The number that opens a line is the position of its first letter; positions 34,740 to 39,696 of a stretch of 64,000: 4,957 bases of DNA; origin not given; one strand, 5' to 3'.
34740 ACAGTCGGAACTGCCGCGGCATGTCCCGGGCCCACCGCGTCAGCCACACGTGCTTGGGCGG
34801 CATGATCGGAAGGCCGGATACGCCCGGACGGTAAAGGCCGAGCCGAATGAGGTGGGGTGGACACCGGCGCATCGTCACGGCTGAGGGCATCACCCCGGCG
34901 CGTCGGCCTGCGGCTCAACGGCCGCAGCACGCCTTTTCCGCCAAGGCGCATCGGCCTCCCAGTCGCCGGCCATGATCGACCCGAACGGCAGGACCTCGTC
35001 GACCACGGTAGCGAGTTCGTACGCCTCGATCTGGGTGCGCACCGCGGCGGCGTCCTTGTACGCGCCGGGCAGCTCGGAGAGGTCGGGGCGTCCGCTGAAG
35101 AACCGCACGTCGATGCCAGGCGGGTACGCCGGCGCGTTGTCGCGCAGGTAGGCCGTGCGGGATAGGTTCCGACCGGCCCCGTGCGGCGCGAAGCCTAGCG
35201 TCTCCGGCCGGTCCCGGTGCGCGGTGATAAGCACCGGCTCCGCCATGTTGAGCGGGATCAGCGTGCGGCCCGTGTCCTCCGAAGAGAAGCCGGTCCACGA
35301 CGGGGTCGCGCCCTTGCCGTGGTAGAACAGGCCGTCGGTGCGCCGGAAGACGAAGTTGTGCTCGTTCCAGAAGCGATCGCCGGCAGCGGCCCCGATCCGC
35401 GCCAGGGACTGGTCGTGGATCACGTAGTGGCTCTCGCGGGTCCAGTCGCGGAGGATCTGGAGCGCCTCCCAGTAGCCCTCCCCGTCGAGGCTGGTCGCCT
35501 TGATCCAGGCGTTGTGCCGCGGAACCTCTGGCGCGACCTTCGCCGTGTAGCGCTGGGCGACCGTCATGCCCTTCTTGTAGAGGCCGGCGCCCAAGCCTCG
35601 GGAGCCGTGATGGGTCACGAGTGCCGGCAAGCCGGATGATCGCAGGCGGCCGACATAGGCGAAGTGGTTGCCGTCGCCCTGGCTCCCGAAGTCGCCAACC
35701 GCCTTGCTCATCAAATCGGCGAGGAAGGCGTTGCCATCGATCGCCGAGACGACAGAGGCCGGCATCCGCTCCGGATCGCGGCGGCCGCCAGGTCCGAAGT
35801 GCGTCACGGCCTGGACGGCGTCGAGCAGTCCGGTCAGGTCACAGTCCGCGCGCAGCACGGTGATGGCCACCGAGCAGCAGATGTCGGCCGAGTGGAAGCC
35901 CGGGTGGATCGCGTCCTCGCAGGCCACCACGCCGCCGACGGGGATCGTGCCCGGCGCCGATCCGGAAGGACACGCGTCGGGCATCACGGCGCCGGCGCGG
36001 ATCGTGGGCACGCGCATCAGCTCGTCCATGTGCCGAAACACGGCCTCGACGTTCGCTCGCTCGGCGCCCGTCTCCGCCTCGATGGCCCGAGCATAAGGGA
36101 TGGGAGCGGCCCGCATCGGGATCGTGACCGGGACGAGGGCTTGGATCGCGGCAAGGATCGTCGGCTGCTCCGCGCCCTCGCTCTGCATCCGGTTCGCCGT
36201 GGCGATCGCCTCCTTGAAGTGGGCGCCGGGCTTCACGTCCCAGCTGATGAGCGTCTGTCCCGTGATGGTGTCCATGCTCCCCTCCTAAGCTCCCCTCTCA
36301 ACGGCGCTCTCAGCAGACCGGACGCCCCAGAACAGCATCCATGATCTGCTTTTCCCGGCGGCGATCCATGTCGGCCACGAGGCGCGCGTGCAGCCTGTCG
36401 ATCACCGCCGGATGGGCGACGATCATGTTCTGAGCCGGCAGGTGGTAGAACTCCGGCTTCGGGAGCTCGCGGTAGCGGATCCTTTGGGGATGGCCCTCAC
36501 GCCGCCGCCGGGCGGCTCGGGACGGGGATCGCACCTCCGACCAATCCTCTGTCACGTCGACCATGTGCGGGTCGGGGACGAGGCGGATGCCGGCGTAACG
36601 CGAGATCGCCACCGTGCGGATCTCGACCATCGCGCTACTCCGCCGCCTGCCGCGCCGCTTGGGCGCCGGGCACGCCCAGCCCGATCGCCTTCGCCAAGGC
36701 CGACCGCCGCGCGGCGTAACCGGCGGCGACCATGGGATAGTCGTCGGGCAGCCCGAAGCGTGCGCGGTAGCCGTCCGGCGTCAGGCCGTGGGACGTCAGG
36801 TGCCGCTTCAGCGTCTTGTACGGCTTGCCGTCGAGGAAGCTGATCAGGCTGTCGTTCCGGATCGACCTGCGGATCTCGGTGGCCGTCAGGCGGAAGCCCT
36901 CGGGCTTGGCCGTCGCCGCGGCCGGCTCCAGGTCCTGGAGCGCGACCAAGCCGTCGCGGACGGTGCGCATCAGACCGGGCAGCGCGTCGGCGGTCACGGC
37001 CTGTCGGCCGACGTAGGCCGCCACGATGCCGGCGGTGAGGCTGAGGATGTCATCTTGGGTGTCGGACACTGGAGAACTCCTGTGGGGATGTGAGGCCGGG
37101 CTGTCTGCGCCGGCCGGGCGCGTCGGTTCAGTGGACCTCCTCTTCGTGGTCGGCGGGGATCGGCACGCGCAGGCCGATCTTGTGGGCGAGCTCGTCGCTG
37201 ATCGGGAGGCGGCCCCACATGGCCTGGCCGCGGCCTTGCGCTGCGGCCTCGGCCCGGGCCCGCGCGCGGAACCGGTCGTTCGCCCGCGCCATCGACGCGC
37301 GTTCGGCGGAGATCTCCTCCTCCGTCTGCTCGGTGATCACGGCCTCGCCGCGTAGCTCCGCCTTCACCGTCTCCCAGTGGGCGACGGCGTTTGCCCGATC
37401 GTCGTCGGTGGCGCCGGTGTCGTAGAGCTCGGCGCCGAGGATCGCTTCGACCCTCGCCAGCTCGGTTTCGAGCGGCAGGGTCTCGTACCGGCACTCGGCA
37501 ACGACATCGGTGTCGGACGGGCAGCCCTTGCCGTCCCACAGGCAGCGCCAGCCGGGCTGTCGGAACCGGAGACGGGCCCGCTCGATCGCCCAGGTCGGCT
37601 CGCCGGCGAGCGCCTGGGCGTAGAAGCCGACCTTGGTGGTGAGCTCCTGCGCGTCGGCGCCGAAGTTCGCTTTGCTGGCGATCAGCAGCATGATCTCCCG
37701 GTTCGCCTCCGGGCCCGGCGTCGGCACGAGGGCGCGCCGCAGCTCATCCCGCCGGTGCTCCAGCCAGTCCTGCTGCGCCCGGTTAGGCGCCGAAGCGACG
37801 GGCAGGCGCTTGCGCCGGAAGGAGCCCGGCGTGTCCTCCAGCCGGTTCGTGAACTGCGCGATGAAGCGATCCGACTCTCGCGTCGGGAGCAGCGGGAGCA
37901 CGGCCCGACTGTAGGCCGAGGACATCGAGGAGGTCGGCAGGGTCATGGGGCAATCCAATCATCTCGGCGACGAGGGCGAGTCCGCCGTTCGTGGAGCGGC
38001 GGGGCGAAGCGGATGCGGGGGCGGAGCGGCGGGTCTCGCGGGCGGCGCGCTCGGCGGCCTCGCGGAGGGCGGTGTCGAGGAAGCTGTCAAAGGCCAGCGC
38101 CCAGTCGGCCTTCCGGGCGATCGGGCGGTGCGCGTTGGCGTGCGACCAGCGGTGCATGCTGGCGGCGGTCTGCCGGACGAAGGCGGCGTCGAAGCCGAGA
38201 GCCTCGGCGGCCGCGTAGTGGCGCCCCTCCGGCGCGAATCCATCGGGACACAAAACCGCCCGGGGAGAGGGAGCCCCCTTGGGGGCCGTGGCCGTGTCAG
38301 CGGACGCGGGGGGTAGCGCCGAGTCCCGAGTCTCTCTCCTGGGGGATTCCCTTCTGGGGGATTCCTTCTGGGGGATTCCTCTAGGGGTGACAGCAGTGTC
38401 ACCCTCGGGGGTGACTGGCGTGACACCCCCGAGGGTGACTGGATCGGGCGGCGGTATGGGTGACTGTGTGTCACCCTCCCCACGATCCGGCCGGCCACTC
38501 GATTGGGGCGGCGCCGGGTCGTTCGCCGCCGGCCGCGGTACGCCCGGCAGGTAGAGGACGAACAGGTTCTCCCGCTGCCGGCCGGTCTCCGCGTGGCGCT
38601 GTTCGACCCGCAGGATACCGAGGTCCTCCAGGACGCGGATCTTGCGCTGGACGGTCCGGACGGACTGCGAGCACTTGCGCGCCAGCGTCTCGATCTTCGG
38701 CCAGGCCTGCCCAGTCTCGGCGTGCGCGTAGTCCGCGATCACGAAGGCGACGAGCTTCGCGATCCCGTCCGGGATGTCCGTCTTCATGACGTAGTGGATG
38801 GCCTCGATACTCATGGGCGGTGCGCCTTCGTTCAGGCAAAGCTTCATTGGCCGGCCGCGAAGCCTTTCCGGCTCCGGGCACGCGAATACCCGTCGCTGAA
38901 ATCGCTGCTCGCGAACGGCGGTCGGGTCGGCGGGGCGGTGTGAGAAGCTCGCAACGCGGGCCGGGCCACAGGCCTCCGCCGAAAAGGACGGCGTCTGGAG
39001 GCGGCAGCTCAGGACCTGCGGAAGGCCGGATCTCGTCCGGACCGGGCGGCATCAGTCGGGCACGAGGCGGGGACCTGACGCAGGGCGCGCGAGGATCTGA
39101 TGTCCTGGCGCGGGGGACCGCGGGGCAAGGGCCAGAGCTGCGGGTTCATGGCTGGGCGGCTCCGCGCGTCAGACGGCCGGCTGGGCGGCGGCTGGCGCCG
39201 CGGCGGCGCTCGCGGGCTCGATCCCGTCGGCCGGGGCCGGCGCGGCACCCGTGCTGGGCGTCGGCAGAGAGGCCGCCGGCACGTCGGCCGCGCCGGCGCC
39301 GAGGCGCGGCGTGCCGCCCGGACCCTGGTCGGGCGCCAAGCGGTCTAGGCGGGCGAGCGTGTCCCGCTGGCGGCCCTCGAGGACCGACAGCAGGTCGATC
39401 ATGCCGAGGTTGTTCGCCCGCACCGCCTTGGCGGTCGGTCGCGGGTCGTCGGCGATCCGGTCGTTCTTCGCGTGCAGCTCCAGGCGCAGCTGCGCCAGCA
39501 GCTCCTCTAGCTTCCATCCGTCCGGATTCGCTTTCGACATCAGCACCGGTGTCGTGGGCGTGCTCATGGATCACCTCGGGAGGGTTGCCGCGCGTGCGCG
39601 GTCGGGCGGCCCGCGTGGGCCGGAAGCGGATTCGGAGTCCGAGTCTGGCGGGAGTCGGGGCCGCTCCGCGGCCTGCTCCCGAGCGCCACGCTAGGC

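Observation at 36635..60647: Prophage carries a set of alphaproteobacterial cell-cycle and nucleoid regulator mimics (CtrA-DBD, GcrA-CTD, GapR, MucR) plus an m6A-type methyltransferase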

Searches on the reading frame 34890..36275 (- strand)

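Call 6: search_protein_families(library=phrogs, proteins=[window:34890-36275:-], max_evalue=0.001)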
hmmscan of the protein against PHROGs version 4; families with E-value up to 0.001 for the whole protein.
window:34890-36275:- (461 aa): 2 families
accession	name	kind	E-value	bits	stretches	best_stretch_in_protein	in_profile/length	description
phrog_1075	-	DNA, RNA and nucleotide metabolism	1.5e-86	292.3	1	2-451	5-456/459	tRNA splicing ligase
phrog_32430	-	DNA, RNA and nucleotide metabolism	0.0003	21.5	0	336-414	37-118/139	tRNA splicing ligase RtcB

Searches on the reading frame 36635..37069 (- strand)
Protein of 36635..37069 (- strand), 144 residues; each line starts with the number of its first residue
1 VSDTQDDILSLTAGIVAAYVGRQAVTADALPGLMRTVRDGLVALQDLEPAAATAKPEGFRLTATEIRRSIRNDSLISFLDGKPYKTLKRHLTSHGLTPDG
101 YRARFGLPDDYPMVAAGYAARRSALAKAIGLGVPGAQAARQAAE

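Call 3: search_protein_families(library=pfam, proteins=[window:36635-37069:-], max_evalue=0.01)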
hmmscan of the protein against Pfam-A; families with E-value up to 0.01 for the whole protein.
window:36635-37069:- (144 aa): 1 family
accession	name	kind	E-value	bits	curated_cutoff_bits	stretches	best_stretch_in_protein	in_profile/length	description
PF05443.17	ROS_MUCR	-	4.7e-38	130.4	25.4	1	8-132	2-123/123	ROS/MUCR transcriptional regulator protein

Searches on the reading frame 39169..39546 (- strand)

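Call 6: search_protein_families(library=phrogs, proteins=[window:39169-39546:-], max_evalue=0.001)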
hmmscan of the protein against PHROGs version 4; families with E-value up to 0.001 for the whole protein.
window:39169-39546:- (125 aa): 1 family
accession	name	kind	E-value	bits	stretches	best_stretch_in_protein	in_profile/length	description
phrog_26726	-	unknown function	1.2e-16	61.8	1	2-84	62-144/196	-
